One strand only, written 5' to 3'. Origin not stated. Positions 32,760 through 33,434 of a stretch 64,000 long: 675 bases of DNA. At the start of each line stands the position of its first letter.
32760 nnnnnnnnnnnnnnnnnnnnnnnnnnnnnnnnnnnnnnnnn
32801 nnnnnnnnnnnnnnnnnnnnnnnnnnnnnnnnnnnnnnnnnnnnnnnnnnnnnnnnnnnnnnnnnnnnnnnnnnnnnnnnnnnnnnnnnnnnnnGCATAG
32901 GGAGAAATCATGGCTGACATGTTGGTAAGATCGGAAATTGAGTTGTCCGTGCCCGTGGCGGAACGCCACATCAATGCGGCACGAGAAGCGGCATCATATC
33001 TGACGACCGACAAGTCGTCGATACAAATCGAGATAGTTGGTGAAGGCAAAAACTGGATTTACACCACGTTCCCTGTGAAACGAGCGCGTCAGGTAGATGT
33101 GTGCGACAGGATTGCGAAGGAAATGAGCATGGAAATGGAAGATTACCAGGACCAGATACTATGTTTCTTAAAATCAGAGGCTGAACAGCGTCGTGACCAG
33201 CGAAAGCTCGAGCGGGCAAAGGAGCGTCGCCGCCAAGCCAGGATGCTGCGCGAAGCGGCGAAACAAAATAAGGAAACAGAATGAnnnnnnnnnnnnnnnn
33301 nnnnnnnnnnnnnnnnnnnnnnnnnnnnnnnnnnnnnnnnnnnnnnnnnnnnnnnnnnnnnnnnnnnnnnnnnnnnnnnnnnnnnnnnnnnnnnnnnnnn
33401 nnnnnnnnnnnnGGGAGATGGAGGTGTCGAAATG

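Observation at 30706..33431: Low-GC four-gene cassette inserted between the SMC-like ATPase and its Toprim partner: ATPase-nuclease + GIY-YIG/T5orf172 + 124-aa protein + 43-aa SEC-C microprotein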

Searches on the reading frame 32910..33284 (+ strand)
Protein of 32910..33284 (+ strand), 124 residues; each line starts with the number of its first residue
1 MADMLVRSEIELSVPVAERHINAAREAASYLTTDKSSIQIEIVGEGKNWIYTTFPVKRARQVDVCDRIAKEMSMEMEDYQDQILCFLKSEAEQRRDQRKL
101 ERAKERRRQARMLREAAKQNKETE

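Call 5: search_protein_families(library=pfam, proteins=[window:32910-33284:+], max_evalue=0.01)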
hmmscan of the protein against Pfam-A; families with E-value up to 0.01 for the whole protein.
window:32910-33284:+ (124 aa): 0 families

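Call 6: search_protein_families(library=padloc, proteins=[window:32910-33284:+], max_evalue=0.01)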
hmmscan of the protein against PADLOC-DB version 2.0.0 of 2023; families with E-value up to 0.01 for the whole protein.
window:32910-33284:+ (124 aa): 0 families

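Call 8: search_protein_families(library=ncbifam, proteins=[window:32910-33284:+], max_evalue=0.01)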
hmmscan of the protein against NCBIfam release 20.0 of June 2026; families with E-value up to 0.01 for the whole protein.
window:32910-33284:+ (124 aa): 2 families
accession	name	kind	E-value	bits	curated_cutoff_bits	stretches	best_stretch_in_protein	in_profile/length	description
NF004562.0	PRK05901.1-4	equivalog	0.004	15.7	779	1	71-121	46-96/571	RNA polymerase sigma factor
NF041568.1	Jag_EloR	equivalog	0.0098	15.9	145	0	22-100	11-86/203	RNA-binding cell elongation regulator Jag/EloR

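Call 11: find_encoding_contigs(protein=window:32910-33284:+, flank=10000, max_places=10)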
Protein window:32910-33284:+ (124 aa): 19 contigs read that carry it; 10 places shown.
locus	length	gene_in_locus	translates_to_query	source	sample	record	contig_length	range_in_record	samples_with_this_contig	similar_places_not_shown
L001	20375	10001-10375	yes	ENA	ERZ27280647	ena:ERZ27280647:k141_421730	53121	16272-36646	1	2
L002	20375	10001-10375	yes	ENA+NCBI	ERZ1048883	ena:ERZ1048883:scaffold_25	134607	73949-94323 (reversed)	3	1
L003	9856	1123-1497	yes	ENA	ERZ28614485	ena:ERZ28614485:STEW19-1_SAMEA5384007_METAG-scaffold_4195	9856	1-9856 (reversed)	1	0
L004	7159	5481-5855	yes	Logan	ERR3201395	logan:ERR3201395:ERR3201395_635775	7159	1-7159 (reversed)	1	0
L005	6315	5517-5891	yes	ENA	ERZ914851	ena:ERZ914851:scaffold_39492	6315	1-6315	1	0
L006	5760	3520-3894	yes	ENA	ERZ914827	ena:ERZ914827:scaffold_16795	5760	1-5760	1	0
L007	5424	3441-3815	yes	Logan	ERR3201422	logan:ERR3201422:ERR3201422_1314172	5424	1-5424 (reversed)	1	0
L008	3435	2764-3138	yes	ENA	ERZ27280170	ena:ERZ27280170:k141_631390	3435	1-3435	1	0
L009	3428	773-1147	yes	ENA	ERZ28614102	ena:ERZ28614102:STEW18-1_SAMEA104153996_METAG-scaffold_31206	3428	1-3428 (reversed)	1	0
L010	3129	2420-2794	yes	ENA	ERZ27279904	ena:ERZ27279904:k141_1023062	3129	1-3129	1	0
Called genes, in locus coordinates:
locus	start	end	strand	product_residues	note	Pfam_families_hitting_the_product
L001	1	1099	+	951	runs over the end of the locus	PF00890:FAD_binding_2 (weak), PF07992:Pyr_redox_2 (weak), PF12831:FAD_oxidored, PF13450:NAD_binding_8 (weak)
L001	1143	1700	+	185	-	PF01613:Flavin_Reduct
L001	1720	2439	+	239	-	PF01427:Peptidase_M15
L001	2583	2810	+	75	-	PF12668:DUF3791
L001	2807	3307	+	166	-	PF13151:DUF3990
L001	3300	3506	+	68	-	-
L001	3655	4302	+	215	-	PF09661:DUF2398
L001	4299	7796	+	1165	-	PF02463:SMC_N (weak), PF13476:AAA_23 (weak), PF13555:AAA_29, PF13558:SbcC_Walker_B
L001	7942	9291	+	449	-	PF13173:AAA_14, PF13635:DUF4143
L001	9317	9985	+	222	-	PF10544:T5orf172, PF13455:MUG113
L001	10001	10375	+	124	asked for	-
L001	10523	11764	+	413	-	PF09983:JetD_C (weak), PF09664:DUF2399 (weak)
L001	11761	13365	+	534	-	PF09660:DUF2397 (weak)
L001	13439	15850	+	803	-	PF13229:Beta_helix (weak)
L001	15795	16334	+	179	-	-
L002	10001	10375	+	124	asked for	-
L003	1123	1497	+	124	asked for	-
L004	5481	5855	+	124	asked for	-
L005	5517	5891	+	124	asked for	-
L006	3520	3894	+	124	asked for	-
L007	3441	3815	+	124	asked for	-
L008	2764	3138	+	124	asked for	-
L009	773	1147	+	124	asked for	-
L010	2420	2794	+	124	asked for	-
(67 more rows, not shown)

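Call 12: find_homologous_proteins(query=window:32910-33284:+, max_evalue=0.01)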
Query window:32910-33284:+ (124 aa): 50 proteins with E <= 0.01 among 66 candidates.
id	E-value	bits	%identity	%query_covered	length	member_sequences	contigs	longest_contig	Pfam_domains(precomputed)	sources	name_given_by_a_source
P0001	1.2e-69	249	97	100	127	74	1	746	-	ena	-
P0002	2.2e-69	248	97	100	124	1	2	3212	-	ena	-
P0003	3.6e-69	247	96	100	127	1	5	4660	-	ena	-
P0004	5.7e-69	247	97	100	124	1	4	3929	-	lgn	-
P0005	9.8e-69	246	95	100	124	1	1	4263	-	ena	-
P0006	1.4e-68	245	98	98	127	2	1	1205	-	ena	-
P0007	1.8e-68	245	96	100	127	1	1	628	-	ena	-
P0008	2.0e-68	245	95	100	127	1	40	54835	-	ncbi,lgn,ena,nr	ncbi:MAG: hypothetical protein IJI54_02685 [Kiritimatiellae bacterium]|nr:hypothetical protein [Kiri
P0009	2.5e-68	245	95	100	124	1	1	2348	-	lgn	-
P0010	2.5e-68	245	96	100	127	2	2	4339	-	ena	-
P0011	2.5e-68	245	95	100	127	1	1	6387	-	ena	-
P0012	2.7e-68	244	97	100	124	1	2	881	-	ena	-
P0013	5.3e-68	244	97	99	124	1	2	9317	-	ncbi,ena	-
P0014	5.9e-68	243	94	100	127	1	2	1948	-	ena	-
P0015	6.7e-68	243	94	100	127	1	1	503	-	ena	-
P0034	6.1e-41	157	69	81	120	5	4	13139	-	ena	-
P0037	4.9e-36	141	63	73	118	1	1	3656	-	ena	-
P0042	2.1e-34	136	56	83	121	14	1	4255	-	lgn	-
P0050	9.4e-14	69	64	49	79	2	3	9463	-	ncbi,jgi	jgi:hypothetical protein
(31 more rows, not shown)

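Call 14: find_encoding_contigs(protein=P0034, flank=10000, max_places=6)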
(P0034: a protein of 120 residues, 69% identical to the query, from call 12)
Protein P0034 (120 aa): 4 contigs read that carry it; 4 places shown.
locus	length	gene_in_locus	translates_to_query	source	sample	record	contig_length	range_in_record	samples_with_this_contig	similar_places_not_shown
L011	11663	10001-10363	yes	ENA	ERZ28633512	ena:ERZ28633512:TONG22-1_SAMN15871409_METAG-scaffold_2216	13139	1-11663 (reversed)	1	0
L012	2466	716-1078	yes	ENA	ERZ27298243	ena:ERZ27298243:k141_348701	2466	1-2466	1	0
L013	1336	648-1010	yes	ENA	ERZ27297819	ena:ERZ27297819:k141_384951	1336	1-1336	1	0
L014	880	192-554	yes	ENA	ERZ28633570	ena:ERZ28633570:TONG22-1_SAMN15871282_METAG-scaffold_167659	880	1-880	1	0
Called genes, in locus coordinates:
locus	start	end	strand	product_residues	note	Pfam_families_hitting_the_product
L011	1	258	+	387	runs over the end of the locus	PF17761:DUF1016_N, PF06250:YhcG_C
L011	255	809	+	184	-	-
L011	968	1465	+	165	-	PF13588:HSDR_N_2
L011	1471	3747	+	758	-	PF13588:HSDR_N_2, PF02384:N6_Mtase, PF01170:UPF0020, PF02384:N6_Mtase, PF07669:Eco57I, PF02384:N6_Mtase (weak)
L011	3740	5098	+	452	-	PF01420:Methylase_S (weak)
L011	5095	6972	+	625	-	PF00005:ABC_tran (faint), PF02463:SMC_N (weak), PF13175:AAA_15, PF13476:AAA_23 (weak), PF02463:SMC_N (weak), PF13304:AAA_21, PF14491:DUF4435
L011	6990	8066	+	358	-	-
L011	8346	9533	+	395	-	-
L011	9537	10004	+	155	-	-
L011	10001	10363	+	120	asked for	-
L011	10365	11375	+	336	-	-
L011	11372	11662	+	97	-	?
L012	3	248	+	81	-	?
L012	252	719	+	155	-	-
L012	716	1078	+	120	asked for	-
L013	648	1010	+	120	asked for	-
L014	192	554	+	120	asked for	-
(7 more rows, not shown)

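Call 15: search_protein_families(library=padloc, proteins=[L011:255-809:+, L011:5095-6972:+, L011:6990-8066:+, L011:8346-9533:+, L011:9537-10004:+, L011:10001-10363:+, L011:10365-11375:+, L011:11372-11662:+], max_evalue=0.01)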
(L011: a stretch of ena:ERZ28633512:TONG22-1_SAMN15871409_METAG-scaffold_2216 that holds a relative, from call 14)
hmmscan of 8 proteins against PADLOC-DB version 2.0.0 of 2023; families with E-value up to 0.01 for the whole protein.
L011:255-809:+ (184 aa): 1 family
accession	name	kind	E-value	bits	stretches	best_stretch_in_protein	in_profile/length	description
PDLC03390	MTase_II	-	1.3e-48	163.7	1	53-182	60-190/327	Type II methyltransferase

L011:5095-6972:+ (625 aa): 114 families (the best 25 are shown)
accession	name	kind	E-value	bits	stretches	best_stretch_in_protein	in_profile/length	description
PDLC00293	PtuA1|PtuA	-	1.4e-44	151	1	1-364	1-405/527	AAA ATPase domain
PDLC02982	AriAB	-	1.1e-37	127.9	1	278-623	215-559/570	-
PDLC02981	AriAB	-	3.3e-26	90.1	2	274-484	302-529/694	-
PDLC04135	mad3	-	1e-22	79.2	2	248-380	230-361/374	mads_3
PDLC00289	PtuA1|PtuA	-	1.2e-21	75.3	2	275-371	221-318/404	AAA ATPase domain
PDLC02980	AriA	-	1.3e-19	69.3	2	196-346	159-304/304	-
PDLC00294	PtuA1|PtuA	-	4.5e-19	66.5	2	247-366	304-427/548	AAA ATPase domain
PDLC00271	PtuA1|PtuA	-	1.3e-17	62.5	2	269-360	233-338/421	AAA ATPase domain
PDLC02914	ATPase-Toprim_I-B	-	7.1e-17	59.7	1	12-504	11-404/443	-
PDLC04182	HEC-01A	-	1e-16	58.9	1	274-379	278-385/406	-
PDLC00302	PtuA1|PtuA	-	1.1e-16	58.6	2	251-362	313-435/576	AAA ATPase domain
PDLC02335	AbiLi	-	1.7e-16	58.2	1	10-376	54-267/326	AbiLi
PDLC00278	PtuA1|PtuA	-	5.2e-16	57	2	300-375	285-362/436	AAA ATPase domain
PDLC00091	GajA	-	3e-15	54.1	2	278-365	265-362/627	AAA ATPase domain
PDLC00096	GajA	-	4.6e-15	53.4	2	276-397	258-395/630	AAA ATPase domain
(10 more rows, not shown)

L011:6990-8066:+ (358 aa): 0 families

L011:8346-9533:+ (395 aa): 7 families
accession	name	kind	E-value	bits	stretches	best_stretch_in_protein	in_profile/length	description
PDLC02402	Aga_SIR2-PNTD1-PNTD2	-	1.2e-15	54.8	1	146-273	404-538/876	Class I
PDLC02418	Aga_SIR2-Kinase-PNTD1-PNTD2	-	3.8e-14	49.8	1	140-271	276-414/756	Class I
PDLC02394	pAgo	-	5.7e-10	35.6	1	134-257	261-390/1121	-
PDLC01850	CARF3--CARF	-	0.0007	17.5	1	317-386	128-196/209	-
PDLC01434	CasR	-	0.0019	16.1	1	337-379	131-171/191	"CAS-I,CAS-II,CAS-III,CAS-IV,CAS-V,CAS-VI; associated_signaling"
PDLC03963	SoFic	-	0.0037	14.7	1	320-381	276-339/361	-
PDLC01268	CasR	-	0.0054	14.7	0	335-384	125-169/179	"CAS-I,CAS-II,CAS-III,CAS-IV,CAS-V,CAS-VI; associated_signaling"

L011:9537-10004:+ (155 aa): 0 families

L011:10001-10363:+ (120 aa): 0 families

L011:10365-11375:+ (336 aa): 0 families

L011:11372-11662:+ (97 aa): 1 family
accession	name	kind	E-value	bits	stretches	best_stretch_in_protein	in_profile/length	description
PDLC04140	mad8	-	0.0072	13.9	1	22-62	27-69/314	mads_8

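Call 16: search_protein_families(library=pfam, proteins=[L011:255-809:+, L011:6990-8066:+, L011:8346-9533:+, L011:9537-10004:+, L011:10001-10363:+, L011:10365-11375:+, L011:11372-11662:+], max_evalue=0.1)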
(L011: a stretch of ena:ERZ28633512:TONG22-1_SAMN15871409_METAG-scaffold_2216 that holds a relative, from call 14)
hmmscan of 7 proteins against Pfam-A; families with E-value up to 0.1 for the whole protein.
L011:255-809:+ (184 aa): 0 families

L011:6990-8066:+ (358 aa): 3 families
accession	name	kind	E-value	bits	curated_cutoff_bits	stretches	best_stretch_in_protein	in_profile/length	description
PF00006.31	ATP-synt_ab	-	0.013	15.6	29.5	1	268-352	42-125/213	ATP synthase alpha/beta family, nucleotide-binding domain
PF14520.12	HHH_5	-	0.044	14.7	27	0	107-125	3-21/57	Helix-hairpin-helix domain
PF00633.29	HHH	-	0.091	13.1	24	0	108-125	13-30/30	Helix-hairpin-helix motif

L011:8346-9533:+ (395 aa): 7 families
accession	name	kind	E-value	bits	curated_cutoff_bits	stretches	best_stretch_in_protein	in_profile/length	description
PF13749.12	HATPase_c_4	-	1.9e-24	85.9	26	1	207-299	1-89/89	Putative ATP-dependent DNA helicase recG C-terminal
PF09339.16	HTH_IclR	-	0.013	15.7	22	1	350-379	19-48/52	IclR helix-turn-helix domain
PF08784.17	RPA_C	-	0.02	16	22.6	1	307-382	31-101/106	Replication protein A C terminal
PF13384.12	HTH_23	-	0.025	14.8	24.6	0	346-377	15-45/50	Homeodomain-like domain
PF13412.12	HTH_24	-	0.027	14.5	21.9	1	342-379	10-47/48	Winged helix-turn-helix DNA-binding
PF12802.13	MarR_2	-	0.062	13.9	27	0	344-385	14-56/61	MarR family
PF25213.1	HVO_A0261_N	-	0.094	13.1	35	0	357-382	32-57/86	HVO_A0261 N-terminal domain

L011:9537-10004:+ (155 aa): 0 families

L011:10001-10363:+ (120 aa): 1 family
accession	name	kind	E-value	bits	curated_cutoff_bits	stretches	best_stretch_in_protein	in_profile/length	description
PF20415.3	DUF6699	-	0.081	13.5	24.1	1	58-115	59-112/131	Family of unknown function (DUF6699)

L011:10365-11375:+ (336 aa): 1 family
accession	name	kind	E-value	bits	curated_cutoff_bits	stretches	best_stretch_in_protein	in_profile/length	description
PF01797.21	Y1_Tnp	-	0.059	13.9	23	0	73-92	43-62/121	Transposase IS200 like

L011:11372-11662:+ (97 aa): 4 families
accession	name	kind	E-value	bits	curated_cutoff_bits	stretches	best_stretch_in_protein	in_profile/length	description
PF25199.1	nSTAND_NTPase5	-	0.005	17.1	34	1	12-57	30-75/145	Novel STAND NTPase 5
PF00437.27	T2SSE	-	0.0085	15.2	24.9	1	11-39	131-159/370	Type II/IV secretion system protein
PF13191.12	AAA_16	-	0.024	15.6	32.6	1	11-80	13-83/167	AAA ATPase domain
PF00270.35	DEAD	-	0.078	13.1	26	1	22-45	14-37/167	DEAD/DEAH box helicase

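Call 17: find_encoding_contigs(protein=P0042, flank=6000, max_places=5)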
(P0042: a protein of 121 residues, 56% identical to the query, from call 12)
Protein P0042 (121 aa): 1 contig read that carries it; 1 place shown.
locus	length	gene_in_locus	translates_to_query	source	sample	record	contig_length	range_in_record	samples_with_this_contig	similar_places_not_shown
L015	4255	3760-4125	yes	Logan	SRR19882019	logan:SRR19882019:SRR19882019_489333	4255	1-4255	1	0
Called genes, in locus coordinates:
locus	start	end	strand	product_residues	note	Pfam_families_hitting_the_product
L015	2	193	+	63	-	?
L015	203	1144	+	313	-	PF00145:DNA_methylase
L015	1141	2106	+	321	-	PF00145:DNA_methylase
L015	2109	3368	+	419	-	PF13391:HNH_2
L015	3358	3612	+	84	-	-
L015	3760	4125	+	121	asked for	-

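Call 18: find_encoding_contigs(protein=P0037, flank=6000, max_places=5)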
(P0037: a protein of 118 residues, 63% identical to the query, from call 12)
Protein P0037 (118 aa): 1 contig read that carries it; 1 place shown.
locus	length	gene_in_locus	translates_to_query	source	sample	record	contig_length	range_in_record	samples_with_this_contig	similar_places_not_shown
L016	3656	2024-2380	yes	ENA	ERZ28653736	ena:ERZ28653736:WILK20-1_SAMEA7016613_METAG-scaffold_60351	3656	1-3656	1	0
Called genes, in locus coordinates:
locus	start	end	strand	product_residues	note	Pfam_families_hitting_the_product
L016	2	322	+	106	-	?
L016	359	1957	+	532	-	PF04326:SLFN_AlbA_2, PF13749:HATPase_c_4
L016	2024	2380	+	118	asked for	-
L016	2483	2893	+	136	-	-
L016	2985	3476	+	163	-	-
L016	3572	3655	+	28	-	?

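Call 19: find_encoding_contigs(protein=P0050, flank=8000, max_places=5)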
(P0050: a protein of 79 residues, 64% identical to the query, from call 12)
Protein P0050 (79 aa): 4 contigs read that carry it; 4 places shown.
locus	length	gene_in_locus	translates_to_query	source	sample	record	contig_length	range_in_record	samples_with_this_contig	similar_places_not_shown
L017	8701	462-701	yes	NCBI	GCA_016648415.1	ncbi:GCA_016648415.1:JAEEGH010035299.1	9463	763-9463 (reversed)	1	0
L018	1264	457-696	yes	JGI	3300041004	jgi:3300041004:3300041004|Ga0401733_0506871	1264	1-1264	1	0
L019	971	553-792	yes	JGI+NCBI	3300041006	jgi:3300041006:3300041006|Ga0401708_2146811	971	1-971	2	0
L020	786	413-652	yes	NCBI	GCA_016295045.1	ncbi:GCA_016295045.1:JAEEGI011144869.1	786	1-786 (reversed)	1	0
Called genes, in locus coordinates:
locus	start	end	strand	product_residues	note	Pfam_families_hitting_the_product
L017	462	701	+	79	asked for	-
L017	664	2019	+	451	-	-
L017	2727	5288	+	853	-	-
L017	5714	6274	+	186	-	PF13505:OMP_b-brl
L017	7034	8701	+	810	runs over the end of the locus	?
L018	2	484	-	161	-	?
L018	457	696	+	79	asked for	-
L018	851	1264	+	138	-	?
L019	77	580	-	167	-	-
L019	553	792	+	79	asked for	-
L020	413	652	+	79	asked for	-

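Call 22: find_encoding_contigs(protein=P0008, flank=10000, max_places=6)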
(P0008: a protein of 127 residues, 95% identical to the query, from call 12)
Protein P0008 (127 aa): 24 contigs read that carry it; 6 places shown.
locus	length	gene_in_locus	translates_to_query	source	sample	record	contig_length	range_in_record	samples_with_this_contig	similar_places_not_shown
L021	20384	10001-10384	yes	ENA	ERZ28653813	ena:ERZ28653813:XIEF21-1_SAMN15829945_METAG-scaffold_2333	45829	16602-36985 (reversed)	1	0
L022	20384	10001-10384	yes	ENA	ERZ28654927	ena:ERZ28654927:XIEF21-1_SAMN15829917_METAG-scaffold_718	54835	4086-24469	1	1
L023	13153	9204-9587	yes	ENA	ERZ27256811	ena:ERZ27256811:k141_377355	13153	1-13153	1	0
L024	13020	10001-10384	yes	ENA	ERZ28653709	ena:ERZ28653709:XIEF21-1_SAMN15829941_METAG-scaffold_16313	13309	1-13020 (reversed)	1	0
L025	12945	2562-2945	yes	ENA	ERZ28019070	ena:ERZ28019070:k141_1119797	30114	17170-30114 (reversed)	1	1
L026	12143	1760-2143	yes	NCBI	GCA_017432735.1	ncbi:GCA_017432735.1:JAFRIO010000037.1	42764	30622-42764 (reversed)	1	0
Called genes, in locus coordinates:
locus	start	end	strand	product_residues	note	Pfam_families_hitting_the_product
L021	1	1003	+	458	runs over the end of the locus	PF00817:IMS, PF11799:IMS_C, PF13438:DUF4113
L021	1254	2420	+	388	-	PF00465:Fe-ADH, PF13685:Fe-ADH_2 (weak), PF25137:ADH_Fe_C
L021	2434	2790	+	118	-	PF03692:CxxCxxCC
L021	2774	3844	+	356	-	PF00005:ABC_tran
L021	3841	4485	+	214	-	PF07690:MFS_1 (faint)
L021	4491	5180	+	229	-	PF01427:Peptidase_M15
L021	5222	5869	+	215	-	PF09661:DUF2398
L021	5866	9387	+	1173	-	PF02463:SMC_N (weak), PF13476:AAA_23 (weak), PF13555:AAA_29, PF13558:SbcC_Walker_B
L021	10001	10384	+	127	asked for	-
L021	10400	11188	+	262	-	PF07929:PRiA4_ORF3, PF02810:SEC-C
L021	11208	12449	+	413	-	PF09664:DUF2399 (weak)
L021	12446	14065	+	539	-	PF09660:DUF2397 (faint)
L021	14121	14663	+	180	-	PF28549:NDPSase_N (weak), PF00293:NUDIX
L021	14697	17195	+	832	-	PF00005:ABC_tran (faint), PF13481:AAA_25 (faint), PF13304:AAA_21 (faint), PF00684:DnaJ_CXXCXGXG (faint), PF17755:UvrA_DNA-bind, PF12399:BCA_ABC_TP_C (faint)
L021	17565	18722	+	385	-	PF13173:AAA_14, PF13635:DUF4143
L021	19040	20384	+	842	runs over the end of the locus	PF22548:AEP-TOTE, PF00270:DEAD, PF04851:ResIII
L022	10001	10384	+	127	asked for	-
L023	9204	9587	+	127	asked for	-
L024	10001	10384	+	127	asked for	-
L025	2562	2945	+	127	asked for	-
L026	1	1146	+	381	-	PF13558:SbcC_Walker_B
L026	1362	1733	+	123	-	PF10543:ORF6N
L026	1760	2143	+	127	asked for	-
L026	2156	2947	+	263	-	PF07929:PRiA4_ORF3, PF02810:SEC-C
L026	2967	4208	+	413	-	PF09664:DUF2399 (weak)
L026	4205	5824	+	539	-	PF09660:DUF2397 (faint)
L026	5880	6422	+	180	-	PF28549:NDPSase_N (weak), PF00293:NUDIX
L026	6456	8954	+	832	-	PF00005:ABC_tran (faint), PF13481:AAA_25 (faint), PF13304:AAA_21 (faint), PF00684:DnaJ_CXXCXGXG (faint), PF17755:UvrA_DNA-bind, PF12399:BCA_ABC_TP_C (faint)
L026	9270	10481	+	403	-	PF13173:AAA_14, PF13635:DUF4143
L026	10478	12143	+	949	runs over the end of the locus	PF22548:AEP-TOTE, PF00270:DEAD, PF04851:ResIII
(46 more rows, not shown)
